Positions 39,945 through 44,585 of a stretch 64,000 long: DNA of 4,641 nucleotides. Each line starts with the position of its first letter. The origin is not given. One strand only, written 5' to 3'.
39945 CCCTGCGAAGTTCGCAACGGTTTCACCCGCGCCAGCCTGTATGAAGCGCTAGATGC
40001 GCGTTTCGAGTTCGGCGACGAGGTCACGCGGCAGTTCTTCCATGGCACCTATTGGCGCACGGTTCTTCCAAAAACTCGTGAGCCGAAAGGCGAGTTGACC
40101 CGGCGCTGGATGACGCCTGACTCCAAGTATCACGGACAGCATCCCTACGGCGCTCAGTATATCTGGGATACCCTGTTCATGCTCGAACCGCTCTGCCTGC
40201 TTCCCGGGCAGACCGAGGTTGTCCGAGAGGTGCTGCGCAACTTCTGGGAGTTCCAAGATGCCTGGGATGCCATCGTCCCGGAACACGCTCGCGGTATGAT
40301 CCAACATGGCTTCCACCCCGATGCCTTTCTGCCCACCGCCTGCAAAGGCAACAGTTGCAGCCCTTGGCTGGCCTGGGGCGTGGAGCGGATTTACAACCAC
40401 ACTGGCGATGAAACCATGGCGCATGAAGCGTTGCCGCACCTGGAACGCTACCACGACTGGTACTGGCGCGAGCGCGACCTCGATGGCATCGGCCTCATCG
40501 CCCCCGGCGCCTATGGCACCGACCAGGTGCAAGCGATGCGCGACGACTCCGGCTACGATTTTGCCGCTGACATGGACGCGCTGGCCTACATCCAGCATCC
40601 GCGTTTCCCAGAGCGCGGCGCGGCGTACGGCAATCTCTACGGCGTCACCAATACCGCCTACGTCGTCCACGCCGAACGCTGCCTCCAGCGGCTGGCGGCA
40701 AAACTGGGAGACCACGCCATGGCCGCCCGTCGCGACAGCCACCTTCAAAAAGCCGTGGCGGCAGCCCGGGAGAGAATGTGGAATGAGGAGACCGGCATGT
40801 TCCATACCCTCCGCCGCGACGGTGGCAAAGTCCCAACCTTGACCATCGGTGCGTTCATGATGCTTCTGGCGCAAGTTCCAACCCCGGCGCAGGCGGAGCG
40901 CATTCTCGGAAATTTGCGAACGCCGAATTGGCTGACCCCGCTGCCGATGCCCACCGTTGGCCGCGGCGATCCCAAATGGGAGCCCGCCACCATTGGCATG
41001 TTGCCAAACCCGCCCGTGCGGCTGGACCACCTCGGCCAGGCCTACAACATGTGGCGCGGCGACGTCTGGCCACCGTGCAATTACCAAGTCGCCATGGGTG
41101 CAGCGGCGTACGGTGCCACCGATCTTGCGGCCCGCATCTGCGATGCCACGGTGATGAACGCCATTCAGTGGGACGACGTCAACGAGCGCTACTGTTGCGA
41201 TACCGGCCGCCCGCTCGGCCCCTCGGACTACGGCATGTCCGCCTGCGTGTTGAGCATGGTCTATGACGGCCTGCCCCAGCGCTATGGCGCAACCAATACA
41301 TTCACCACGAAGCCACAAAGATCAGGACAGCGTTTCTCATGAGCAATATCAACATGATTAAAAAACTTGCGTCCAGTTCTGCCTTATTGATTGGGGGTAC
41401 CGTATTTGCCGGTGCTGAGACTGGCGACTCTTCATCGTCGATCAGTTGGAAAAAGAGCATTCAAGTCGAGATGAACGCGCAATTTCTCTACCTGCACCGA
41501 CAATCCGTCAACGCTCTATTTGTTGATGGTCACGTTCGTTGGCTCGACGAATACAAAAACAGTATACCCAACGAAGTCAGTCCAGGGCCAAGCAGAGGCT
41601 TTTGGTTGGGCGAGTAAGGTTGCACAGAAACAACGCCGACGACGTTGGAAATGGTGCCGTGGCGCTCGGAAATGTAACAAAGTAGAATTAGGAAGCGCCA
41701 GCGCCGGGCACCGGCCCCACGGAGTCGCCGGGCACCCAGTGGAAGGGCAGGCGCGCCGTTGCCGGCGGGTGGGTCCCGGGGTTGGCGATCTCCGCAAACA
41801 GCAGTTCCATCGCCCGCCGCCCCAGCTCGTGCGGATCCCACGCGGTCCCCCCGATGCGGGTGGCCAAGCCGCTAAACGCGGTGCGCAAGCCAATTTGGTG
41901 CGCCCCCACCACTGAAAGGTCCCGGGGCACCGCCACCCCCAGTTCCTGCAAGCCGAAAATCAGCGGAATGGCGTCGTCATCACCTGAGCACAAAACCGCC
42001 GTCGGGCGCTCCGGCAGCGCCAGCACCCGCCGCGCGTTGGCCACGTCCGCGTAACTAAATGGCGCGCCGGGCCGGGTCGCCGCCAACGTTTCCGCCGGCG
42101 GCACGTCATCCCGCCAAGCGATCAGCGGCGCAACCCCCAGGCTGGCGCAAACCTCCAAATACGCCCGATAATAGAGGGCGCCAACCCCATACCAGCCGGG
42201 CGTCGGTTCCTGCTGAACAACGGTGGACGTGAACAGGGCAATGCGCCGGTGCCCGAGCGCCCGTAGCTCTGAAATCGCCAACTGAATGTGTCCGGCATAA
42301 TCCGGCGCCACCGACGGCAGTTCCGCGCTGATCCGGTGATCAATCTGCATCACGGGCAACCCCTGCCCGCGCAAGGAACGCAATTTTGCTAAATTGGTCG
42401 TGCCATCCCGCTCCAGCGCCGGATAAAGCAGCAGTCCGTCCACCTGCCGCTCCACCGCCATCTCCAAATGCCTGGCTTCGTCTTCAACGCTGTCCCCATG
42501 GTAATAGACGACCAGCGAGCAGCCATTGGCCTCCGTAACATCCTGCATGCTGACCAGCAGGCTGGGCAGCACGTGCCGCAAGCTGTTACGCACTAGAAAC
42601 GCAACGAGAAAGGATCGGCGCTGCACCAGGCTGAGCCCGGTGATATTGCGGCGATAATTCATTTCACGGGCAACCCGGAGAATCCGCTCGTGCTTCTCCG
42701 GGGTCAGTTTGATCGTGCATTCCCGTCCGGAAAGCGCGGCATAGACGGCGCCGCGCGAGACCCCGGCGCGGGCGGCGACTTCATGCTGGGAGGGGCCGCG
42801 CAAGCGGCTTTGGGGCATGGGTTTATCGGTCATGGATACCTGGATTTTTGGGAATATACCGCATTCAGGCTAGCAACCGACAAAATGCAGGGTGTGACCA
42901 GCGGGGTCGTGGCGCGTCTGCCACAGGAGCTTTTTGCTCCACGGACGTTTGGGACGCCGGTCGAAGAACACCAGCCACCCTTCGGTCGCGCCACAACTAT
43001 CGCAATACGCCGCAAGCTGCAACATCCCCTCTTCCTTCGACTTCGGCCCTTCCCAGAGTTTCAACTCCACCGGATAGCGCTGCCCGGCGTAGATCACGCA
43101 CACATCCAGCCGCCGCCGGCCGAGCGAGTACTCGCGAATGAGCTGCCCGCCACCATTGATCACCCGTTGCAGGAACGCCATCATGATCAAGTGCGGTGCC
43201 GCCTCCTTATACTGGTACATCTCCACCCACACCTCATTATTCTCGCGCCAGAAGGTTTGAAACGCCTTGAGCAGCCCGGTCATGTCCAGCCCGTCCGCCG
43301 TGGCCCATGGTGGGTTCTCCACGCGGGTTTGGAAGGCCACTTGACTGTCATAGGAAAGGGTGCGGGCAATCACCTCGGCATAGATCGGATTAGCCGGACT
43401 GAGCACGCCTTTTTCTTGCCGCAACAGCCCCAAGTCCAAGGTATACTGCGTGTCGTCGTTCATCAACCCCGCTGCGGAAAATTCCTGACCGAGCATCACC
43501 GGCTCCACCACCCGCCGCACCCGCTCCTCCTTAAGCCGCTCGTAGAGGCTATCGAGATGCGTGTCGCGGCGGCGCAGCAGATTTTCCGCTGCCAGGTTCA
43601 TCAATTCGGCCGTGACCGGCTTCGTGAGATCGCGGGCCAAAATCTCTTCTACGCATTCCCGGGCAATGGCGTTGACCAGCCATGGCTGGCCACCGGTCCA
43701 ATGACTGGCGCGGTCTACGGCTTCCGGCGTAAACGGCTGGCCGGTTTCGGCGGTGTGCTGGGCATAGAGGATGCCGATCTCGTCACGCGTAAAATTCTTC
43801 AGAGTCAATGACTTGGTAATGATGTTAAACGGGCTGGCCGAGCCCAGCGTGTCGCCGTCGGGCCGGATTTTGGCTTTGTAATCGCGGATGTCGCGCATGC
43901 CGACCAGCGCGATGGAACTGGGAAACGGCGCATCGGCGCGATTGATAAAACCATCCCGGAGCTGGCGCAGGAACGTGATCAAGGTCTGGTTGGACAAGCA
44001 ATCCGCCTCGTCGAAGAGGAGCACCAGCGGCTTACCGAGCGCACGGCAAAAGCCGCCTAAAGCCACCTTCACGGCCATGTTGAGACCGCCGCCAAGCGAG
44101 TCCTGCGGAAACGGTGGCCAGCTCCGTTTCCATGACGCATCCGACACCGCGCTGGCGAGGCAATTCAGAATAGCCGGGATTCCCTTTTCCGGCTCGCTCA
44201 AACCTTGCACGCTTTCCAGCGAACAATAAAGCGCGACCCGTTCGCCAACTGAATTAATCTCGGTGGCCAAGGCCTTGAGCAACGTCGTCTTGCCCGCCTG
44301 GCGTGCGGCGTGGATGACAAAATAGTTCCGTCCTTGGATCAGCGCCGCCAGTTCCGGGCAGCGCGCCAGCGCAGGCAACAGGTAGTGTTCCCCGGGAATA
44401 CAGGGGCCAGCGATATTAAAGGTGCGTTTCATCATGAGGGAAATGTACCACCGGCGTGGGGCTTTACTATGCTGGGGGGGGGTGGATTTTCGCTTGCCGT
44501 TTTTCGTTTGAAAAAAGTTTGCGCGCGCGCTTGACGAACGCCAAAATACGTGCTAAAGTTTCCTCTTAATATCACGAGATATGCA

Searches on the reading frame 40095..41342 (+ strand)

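Call 49: search_protein_families(library=pfam, proteins=[window:40095-41342:+], max_evalue=0.001)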
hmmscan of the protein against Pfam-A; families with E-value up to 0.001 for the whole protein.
window:40095-41342:+ (415 aa): 2 families
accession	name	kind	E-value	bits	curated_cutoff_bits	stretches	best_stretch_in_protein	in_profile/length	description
PF22422.2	MGH1-like_GH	-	2.2e-40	139.8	27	1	66-380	38-354/356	Mannosylglycerate hydrolase MGH1-like glycoside hydrolase domain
PF01204.24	Trehalase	-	6e-07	29.1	21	0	89-127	181-219/512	Trehalase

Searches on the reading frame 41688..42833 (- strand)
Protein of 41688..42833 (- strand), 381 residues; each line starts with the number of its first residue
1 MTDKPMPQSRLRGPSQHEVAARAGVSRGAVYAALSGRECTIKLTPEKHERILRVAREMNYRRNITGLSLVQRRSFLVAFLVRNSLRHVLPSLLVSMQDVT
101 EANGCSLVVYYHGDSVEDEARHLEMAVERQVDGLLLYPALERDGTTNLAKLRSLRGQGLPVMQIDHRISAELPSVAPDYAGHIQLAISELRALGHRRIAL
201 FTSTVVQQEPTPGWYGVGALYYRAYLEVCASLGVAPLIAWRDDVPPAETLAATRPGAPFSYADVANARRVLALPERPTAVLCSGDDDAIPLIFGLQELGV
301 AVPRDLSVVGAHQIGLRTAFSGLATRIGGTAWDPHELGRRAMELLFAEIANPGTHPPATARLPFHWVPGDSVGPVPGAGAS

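Call 49: search_protein_families(library=pfam, proteins=[window:41688-42833:-], max_evalue=0.001)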
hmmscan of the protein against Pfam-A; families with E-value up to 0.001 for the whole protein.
window:41688-42833:- (381 aa): 2 families
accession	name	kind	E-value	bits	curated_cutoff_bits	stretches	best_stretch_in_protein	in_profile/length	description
PF13377.12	Peripla_BP_3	-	2.7e-21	76.8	26.5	1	189-372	3-167/167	Periplasmic binding protein-like domain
PF00356.27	LacI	-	0.00052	20.2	27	0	17-63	3-46/46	Bacterial regulatory proteins, lacI family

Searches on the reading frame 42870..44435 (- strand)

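Call 49: search_protein_families(library=pfam, proteins=[window:42870-44435:-], max_evalue=0.001)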
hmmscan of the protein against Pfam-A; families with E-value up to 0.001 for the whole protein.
window:42870-44435:- (521 aa): 2 families
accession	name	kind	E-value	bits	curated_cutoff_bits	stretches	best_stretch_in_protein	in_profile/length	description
PF13401.12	AAA_22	-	3.1e-06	28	27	1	35-185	4-128/130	AAA domain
PF14516.12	AAA_35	-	9.8e-05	21.8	27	0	40-257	35-239/331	AAA-like domain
